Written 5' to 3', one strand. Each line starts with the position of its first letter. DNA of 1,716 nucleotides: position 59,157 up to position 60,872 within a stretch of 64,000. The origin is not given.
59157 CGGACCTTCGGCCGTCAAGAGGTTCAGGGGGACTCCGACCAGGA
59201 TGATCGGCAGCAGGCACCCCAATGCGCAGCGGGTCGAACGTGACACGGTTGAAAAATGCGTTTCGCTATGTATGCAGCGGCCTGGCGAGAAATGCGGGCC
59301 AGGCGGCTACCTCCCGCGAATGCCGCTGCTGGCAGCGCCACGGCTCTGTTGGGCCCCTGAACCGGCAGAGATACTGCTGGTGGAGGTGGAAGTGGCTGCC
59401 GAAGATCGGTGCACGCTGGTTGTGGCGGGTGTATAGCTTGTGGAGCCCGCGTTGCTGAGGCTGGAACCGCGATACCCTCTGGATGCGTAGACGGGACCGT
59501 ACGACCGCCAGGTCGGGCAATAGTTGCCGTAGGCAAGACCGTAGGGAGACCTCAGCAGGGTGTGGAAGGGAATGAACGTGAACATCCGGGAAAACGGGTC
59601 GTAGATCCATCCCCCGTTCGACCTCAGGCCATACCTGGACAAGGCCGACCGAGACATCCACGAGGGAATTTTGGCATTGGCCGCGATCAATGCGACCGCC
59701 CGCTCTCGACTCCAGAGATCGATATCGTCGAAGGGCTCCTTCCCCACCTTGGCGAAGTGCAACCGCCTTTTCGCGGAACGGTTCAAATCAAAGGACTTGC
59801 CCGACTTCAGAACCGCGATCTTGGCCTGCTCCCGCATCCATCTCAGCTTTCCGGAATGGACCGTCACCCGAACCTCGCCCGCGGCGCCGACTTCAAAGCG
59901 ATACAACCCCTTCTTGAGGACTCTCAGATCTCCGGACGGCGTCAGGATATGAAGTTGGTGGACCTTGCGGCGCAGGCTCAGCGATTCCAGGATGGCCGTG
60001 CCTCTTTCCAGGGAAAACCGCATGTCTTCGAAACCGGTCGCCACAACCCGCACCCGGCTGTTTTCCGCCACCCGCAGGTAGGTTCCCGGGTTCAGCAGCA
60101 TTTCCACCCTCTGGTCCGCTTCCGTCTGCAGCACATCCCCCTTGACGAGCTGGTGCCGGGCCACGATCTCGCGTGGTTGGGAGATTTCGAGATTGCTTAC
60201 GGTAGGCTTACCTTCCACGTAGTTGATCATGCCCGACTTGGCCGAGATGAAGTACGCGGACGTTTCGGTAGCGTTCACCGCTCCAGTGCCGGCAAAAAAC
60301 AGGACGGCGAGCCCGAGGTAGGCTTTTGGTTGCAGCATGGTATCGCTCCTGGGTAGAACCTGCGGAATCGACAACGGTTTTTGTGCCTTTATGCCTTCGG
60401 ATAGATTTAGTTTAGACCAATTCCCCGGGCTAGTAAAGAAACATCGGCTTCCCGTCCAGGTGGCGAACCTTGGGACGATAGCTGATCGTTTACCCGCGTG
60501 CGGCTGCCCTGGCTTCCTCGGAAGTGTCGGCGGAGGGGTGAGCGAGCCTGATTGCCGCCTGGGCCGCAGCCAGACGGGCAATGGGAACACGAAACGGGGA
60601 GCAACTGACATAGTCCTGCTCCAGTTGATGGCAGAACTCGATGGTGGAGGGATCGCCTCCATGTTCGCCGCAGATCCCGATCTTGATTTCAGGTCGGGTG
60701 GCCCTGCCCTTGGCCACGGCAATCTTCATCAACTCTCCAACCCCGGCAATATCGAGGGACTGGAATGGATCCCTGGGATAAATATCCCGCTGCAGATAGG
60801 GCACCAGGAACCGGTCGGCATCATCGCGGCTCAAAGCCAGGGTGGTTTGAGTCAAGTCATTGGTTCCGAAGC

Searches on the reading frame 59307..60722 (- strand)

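Call 21: search_protein_families(library=pfam, proteins=[window:59307-60722:-], max_evalue=0.00001)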
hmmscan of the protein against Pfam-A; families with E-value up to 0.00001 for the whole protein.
window:59307-60722:- (471 aa): 1 family
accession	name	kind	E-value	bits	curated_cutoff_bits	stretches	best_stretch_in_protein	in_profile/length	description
PF04773.18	FecR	-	1.6e-08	35.3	24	1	196-293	1-96/97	FecR protein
